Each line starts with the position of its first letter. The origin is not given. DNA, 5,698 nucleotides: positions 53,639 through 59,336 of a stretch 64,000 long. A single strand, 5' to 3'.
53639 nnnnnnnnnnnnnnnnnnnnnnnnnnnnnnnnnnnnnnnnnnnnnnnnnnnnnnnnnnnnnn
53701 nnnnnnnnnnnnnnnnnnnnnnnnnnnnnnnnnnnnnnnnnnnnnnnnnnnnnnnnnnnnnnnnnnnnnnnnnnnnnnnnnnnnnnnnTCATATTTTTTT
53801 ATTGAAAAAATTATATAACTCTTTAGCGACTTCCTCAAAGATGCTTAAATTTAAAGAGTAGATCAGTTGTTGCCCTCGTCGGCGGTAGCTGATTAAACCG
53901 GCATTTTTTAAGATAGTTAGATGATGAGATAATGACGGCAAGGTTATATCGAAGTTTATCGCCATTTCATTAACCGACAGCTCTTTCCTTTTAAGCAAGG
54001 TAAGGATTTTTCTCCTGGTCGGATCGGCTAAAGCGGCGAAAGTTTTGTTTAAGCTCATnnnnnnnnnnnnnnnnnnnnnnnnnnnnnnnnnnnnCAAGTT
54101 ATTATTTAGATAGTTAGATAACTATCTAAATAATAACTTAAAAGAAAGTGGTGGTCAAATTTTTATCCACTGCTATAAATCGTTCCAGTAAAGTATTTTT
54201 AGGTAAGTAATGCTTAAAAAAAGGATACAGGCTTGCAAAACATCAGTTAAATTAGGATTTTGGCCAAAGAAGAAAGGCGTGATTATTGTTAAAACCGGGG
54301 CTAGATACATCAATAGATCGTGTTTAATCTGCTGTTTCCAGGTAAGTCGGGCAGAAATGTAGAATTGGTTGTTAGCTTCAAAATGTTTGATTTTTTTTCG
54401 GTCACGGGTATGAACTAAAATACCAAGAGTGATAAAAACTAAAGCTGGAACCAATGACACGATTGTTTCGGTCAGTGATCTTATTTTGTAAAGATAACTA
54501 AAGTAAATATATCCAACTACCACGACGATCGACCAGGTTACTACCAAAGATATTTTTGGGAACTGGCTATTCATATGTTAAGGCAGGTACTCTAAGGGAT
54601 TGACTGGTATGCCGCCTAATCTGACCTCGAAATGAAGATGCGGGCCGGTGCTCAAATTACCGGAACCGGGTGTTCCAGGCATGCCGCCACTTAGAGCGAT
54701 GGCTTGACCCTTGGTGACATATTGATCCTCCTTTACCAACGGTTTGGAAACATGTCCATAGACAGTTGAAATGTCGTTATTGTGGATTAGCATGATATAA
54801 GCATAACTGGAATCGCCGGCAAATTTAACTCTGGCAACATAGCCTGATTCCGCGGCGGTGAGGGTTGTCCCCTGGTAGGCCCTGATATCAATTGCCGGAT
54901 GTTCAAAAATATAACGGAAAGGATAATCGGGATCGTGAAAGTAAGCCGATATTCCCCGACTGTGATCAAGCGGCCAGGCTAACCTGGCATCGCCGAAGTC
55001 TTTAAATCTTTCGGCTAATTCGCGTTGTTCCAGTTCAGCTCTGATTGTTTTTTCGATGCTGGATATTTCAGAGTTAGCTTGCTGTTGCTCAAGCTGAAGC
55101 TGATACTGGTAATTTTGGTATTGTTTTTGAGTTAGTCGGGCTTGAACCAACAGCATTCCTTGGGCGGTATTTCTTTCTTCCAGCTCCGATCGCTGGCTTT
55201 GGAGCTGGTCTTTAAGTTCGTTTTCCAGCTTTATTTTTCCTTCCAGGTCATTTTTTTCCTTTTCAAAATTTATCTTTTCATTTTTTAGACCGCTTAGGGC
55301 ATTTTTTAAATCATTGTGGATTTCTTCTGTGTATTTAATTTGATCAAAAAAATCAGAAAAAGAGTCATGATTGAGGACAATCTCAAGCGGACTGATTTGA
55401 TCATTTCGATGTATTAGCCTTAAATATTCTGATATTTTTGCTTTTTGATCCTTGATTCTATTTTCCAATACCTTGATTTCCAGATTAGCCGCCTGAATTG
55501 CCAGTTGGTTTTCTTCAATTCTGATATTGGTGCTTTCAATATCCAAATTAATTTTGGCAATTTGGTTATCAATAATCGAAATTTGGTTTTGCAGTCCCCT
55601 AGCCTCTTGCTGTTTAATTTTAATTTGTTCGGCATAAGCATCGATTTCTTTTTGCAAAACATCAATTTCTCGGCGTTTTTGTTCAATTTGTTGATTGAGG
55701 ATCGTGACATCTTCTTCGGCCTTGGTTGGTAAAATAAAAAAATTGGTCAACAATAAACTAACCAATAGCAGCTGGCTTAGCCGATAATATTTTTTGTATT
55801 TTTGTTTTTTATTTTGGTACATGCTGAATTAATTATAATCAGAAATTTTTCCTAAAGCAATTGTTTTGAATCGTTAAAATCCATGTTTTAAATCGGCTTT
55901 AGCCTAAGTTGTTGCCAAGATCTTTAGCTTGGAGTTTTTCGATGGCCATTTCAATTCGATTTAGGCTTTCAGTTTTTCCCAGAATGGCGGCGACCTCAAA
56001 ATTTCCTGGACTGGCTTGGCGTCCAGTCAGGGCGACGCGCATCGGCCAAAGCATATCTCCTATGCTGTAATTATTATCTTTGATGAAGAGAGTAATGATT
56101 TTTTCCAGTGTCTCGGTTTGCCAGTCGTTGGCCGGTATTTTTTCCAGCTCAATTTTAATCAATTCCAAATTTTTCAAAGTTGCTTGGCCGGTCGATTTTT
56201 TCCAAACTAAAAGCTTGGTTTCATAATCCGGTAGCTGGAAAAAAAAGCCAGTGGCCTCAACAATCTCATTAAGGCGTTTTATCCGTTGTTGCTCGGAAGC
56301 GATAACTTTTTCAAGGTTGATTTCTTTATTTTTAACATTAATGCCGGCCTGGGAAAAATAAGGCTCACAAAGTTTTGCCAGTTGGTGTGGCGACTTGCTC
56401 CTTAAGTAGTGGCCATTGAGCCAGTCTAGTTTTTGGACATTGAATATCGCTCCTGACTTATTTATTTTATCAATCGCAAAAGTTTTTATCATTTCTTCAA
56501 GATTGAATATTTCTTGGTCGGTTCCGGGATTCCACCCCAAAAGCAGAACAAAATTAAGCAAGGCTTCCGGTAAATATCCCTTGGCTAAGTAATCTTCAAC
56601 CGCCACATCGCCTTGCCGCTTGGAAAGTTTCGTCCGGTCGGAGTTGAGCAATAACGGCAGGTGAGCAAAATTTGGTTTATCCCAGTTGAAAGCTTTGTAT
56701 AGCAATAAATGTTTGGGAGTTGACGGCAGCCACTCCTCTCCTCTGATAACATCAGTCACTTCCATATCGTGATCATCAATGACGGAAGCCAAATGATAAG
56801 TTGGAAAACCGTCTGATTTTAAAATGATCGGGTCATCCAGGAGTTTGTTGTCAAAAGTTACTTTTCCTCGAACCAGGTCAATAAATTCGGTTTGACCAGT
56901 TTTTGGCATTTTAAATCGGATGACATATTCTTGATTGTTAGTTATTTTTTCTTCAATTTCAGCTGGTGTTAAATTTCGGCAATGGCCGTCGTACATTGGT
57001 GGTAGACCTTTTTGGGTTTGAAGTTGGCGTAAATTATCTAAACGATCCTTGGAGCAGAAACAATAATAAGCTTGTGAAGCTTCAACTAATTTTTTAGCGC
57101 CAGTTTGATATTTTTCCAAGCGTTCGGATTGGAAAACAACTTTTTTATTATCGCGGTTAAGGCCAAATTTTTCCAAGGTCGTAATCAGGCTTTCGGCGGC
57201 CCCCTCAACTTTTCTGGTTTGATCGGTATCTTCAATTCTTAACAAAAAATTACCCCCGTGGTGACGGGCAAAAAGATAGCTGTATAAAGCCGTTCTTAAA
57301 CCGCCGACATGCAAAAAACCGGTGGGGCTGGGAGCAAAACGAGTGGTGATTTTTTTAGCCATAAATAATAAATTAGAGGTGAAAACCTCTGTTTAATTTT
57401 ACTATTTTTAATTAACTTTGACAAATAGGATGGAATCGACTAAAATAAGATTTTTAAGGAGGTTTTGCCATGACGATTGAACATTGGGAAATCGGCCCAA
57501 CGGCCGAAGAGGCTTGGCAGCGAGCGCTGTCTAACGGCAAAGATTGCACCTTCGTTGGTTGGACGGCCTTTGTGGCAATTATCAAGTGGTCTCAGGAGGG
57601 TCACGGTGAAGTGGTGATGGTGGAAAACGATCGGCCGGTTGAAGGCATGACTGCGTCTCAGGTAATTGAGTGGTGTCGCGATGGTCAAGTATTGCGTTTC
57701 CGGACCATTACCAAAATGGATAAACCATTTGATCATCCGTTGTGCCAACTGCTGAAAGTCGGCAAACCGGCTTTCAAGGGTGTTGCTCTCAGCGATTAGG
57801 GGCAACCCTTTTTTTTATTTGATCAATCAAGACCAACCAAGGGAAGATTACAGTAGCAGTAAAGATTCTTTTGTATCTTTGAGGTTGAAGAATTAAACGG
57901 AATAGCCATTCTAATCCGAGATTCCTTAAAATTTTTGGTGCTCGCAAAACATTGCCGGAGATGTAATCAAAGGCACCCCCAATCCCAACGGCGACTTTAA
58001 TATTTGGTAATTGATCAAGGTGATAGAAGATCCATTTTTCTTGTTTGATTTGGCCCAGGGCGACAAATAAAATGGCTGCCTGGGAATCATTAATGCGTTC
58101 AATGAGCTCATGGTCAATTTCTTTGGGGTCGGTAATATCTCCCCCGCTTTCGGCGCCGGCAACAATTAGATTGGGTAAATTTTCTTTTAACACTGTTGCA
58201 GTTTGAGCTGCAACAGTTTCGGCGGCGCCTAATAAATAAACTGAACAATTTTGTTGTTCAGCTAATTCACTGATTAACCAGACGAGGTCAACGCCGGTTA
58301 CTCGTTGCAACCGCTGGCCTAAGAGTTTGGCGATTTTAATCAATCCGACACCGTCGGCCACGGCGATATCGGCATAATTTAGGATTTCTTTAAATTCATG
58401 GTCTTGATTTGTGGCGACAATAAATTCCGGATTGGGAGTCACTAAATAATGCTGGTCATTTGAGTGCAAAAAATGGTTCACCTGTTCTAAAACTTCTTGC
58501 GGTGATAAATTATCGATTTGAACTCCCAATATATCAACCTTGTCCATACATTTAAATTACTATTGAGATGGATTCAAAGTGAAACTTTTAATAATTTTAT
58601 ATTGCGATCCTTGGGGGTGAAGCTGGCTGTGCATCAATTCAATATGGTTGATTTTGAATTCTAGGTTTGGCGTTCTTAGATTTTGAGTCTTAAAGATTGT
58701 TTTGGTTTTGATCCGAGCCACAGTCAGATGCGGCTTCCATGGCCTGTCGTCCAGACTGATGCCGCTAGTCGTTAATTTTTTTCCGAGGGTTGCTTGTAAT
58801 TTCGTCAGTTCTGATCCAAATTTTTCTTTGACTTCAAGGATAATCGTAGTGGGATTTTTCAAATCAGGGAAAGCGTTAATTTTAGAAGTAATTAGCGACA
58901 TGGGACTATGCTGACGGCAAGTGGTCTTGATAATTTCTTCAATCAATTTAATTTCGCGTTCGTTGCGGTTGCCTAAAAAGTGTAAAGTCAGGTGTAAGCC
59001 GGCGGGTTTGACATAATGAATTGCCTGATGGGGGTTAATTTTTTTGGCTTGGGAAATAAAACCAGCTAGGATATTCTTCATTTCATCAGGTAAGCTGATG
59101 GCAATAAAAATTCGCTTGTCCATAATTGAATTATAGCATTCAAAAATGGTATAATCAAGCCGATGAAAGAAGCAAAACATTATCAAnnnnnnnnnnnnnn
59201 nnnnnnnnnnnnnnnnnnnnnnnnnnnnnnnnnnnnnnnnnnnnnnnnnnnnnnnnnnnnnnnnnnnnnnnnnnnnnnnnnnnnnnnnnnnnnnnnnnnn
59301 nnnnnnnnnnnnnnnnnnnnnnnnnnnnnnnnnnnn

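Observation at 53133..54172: SdpR/SdpI-like repressor-immunity pair under a perfect 44-bp palindromic operator, facing the peptide-encoding unit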

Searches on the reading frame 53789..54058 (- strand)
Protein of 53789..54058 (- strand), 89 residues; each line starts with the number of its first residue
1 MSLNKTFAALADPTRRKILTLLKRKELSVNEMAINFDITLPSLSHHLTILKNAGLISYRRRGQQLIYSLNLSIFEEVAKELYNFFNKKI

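Call 4: search_protein_families(library=pfam, proteins=[window:53789-54058:-], max_evalue=0.1)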
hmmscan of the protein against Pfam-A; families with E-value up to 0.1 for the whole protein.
window:53789-54058:- (89 aa): 10 families
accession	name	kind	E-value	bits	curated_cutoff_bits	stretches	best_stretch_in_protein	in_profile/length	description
PF01022.26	HTH_5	-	7.9e-14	51.7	22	1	12-58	1-47/47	Bacterial regulatory protein, arsR family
PF12840.13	HTH_20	-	2e-11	44.1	27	1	10-57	1-49/51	Helix-turn-helix domain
PF13412.12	HTH_24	-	0.00077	19.4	21.9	1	12-56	2-47/48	Winged helix-turn-helix DNA-binding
PF21476.4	PF0610-like_N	-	0.00085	19.9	33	1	14-47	2-35/50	PF0610-like, N-terminal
PF24035.1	DUF7344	-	0.0012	19.6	27.8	0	7-33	1-27/76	Domain of unknown function (DUF7344)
PF13545.12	HTH_Crp_2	-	0.0044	17.4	27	1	26-67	22-60/70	Crp-like helix-turn-helix domain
PF25212.1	HVO_A0114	-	0.0047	17.1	27.6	1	8-64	17-74/84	HVO_A0114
PF02002.24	TFIIE_alpha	-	0.011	16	22.9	1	18-62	18-63/105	TFIIE alpha subunit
PF02082.26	Rrf2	-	0.07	13.7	30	1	19-60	12-57/132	Iron-dependent Transcriptional regulator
PF08279.18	HTH_11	-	0.081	13.3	25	0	15-57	2-48/55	HTH domain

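Call 15: search_protein_families(library=ncbifam, proteins=[window:53789-54058:-], max_evalue=0.01)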
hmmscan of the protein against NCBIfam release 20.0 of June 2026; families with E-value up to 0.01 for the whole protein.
window:53789-54058:- (89 aa): 12 families
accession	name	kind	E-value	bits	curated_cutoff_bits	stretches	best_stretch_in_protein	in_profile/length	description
NF033789.1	repress_SdpR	subfamily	1e-29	102.3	100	1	6-83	1-78/79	autorepressor SdpR family transcription factor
NF033788.1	HTH_metalloreg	subfamily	3.2e-25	87.7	55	1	4-75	2-74/77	metalloregulator ArsR/SmtB family transcription factor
NF040642.1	sulf_sens_BigR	equivalog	7.5e-13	48.4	155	1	7-87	14-94/95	sulfite-sensing transcriptional repressor BigR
NF047906.1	CdPbTransRegCmtR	equivalog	3e-10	39.9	150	1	3-80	11-88/104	Cd(II)/Pb(II)-sensing metalloregulatory transcriptional regulator CmtR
NF007528.0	PRK10141.1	subfamily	8.9e-10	38.5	97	1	5-73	8-77/117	metalloregulator ArsR/SmtB family transcription factor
NF041413.1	ArsR_Rv2640c_fam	equivalog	1e-09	38.8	155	1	7-71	36-103/118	Rv2640c family ArsR-like transcriptional regulator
NF045707.1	Dbac_1936_reg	equivalog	6.9e-08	32.4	115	1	8-81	12-85/99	ArsR/SmtB-type metalloregulator TsoR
NF053755.1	MsvR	equivalog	1.1e-06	28.5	220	1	4-61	4-61/236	transcriptional factor MsvR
NF053602.1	Phr_regulator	exception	1.7e-06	27.8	320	1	4-59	3-58/191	heat shock transcription regulator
TIGR01884.1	cas_HTH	subfamily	0.00065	19.1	60.2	1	10-68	139-197/202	CRISPR-associated CARF protein Csa3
NF052532.1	TransRegPagRBaca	equivalog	0.0011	19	170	1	9-79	23-93/99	transcriptional repressor PagR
TIGR02702.1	SufR_cyano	equivalog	0.0085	15.8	178.8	1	14-62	2-51/208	iron-sulfur cluster biosynthesis transcriptional regulator SufR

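Call 58: search_solved_structures(query=window:53789-54058:-, max_evalue=0.00001)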
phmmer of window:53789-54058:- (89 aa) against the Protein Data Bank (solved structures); distinct sequences matched with E-value up to 0.00001: 26.
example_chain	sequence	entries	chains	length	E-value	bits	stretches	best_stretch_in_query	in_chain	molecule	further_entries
7p6f_AAA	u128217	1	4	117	5.5e-14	55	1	6-69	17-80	Transcriptional regulator SrnR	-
1r22_A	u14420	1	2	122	1.4e-12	50.5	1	2-70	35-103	Transcriptional repressor smtB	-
1r1t_A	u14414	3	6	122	7.6e-12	48.2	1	2-70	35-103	Transcriptional repressor smtB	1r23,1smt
3f6o_A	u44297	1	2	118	4.7e-10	42.5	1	3-67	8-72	Probable transcriptional regulator, ArsR family protein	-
9t6t_A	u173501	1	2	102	6.5e-10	42.1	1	3-81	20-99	Lmo1102 protein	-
9t6r_A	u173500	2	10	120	8.3e-10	41.7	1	3-81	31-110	Lmo1102 protein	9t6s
4ggg_A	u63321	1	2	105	8.2e-09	38.6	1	4-71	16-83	Repressor protein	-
7r22_A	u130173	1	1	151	8.3e-09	38.5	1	6-73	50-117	ArsR family transcriptional regulator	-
1r1u_A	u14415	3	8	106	1.2e-08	38.1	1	4-71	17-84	repressor protein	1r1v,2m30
2kjb_A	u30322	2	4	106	1.2e-08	38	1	4-71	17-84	CzrA protein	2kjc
8qkf_A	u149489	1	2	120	1.6e-08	37.7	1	6-69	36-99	ArsR family transcriptional regulator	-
6cdb_A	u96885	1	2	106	1.7e-08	37.6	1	4-71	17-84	ArsR family transcriptional regulator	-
3f6v_A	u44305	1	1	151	3.6e-08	36.5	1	9-70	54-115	Possible transcriptional regulator, ArsR family protein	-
2lkp_A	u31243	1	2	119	4.6e-08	36.2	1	5-71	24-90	HTH-type transcriptional regulator NmtR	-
3jth_A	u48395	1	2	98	5.4e-08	36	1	8-84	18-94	Transcription activator HlyU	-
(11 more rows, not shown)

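Call 69: list_cluster_members(proteins=[window:53792-54058:-, window:54176-54574:-, window:52913-53071:+])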
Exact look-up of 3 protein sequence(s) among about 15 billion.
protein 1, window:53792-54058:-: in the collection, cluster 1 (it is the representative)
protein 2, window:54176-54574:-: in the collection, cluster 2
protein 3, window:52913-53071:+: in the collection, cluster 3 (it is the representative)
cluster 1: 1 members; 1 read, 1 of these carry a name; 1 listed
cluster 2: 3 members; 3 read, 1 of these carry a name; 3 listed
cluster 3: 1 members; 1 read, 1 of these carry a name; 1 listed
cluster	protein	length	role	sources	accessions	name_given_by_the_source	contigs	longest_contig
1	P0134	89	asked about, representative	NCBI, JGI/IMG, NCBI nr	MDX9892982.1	MAG: autorepressor SdpR family transcription factor [Patescibacteria group bacterium] | DNA-binding transcriptional ArsR family regulator | autorepressor SdpR family transcription factor [Patescibacteria group bacterium]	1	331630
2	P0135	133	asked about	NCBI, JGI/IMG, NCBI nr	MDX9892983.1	MAG: hypothetical protein RB292_01025 [Patescibacteria group bacterium] | hypothetical protein | hypothetical protein [Patescibacteria group bacterium]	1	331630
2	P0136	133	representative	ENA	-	-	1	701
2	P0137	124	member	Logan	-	-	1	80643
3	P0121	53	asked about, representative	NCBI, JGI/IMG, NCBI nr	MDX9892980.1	MAG: hypothetical protein RB292_01010 [Patescibacteria group bacterium] | hypothetical protein [Patescibacteria group bacterium]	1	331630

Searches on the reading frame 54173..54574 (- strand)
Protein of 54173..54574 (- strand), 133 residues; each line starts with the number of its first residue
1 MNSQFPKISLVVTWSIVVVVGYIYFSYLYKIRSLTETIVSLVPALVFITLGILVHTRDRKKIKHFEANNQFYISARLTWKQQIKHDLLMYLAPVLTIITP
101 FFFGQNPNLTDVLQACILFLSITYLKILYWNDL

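Call 4: search_protein_families(library=pfam, proteins=[window:54173-54574:-], max_evalue=0.1)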
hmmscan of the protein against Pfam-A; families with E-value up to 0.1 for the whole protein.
window:54173-54574:- (133 aa): 2 families
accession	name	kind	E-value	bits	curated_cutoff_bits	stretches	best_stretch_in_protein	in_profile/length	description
PF04246.17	RseC_MucC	-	0.0091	16.3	24.4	0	82-122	63-104/130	Positive regulator of sigma(E), RseC/MucC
PF03707.21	MHYT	-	0.098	13.1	21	0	34-61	25-52/59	Bacterial signalling protein N terminal repeat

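Call 15: search_protein_families(library=ncbifam, proteins=[window:54173-54574:-], max_evalue=0.01)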
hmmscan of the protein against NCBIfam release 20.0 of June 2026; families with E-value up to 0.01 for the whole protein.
window:54173-54574:- (133 aa): 1 family
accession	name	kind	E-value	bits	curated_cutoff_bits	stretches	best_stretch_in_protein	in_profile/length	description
NF040674.1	CPBP_fam_MrtP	equivalog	0.0098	15.4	250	0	14-105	6-86/354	myxosortase MrtP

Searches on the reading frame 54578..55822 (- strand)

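Call 4: search_protein_families(library=pfam, proteins=[window:54578-55822:-], max_evalue=0.1)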
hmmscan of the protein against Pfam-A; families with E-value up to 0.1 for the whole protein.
window:54578-55822:- (414 aa): 5 families
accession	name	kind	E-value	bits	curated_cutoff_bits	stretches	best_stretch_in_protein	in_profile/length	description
PF01551.29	Peptidase_M23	-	5.3e-21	75.1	28.7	1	308-409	3-96/96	Peptidase family M23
PF24568.1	CC_PcsB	-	1.3e-06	28.6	27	1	116-187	1-73/75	Peptidoglycan hydrolase PcsB, coiled-coil domain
PF14932.11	HAUS-augmin3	-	0.001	19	29.4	1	36-135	65-164/260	HAUS augmin-like complex subunit 3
PF02050.21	FliJ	-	0.0038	17.9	28.4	1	34-128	2-101/123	Flagellar FliJ protein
PF13375.12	RnfC_N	-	0.077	13.5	25.6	0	355-381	38-64/101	RnfC Barrel sandwich hybrid domain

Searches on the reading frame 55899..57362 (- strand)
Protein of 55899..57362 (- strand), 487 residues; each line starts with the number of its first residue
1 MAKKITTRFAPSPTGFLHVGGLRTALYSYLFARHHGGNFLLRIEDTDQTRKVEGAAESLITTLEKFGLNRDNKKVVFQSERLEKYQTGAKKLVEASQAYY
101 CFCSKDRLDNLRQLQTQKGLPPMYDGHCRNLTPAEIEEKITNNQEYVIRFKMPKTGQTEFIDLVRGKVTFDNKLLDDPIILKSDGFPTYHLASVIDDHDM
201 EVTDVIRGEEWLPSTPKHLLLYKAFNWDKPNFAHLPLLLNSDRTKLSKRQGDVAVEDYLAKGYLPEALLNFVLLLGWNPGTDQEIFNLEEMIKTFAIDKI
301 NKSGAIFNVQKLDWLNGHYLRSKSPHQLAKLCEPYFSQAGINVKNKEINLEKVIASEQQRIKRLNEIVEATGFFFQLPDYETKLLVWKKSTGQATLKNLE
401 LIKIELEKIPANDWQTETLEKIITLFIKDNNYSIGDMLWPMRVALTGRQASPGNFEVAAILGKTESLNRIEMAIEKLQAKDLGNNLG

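Call 73: search_protein_families(library=pfam, proteins=[window:55899-57362:-], max_evalue=0.0001)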
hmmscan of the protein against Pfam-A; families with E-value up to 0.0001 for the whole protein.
window:55899-57362:- (487 aa): 2 families
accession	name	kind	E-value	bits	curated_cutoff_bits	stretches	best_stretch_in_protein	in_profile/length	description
PF00749.27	tRNA-synt_1c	-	4.3e-103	345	23.4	1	4-314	1-314/314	tRNA synthetases class I (E and Q), catalytic domain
PF19269.4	Anticodon_2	-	1.2e-33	117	23.6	1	327-474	1-141/141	Anticodon binding domain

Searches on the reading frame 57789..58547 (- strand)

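Call 73: search_protein_families(library=pfam, proteins=[window:57789-58547:-], max_evalue=0.0001)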
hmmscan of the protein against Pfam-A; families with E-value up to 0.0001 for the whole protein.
window:57789-58547:- (252 aa): 1 family
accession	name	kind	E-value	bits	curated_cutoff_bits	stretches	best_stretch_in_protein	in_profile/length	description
PF03808.19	Glyco_tran_WecG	-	2.5e-51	174.3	27.4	1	59-228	1-167/168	Glycosyl transferase WecG/TagA/CpsF family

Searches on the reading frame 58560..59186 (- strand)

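Call 73: search_protein_families(library=pfam, proteins=[window:58560-59186:-], max_evalue=0.0001)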
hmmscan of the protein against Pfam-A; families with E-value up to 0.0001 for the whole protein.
window:58560-59186:- (208 aa): 3 families
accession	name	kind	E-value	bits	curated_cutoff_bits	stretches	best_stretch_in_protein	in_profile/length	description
PF02834.22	LigT_PEase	-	1.3e-15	57.8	23.3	2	31-114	2-85/87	LigT like Phosphoesterase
PF13563.12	2_5_RNA_ligase2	-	5.5e-13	49.7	27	1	62-187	24-148/152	2'-5' RNA ligase superfamily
PF10469.15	AKAP7_NLS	-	3.6e-07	30.7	24.4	1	50-169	29-159/208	AKAP7 2'5' RNA ligase-like domain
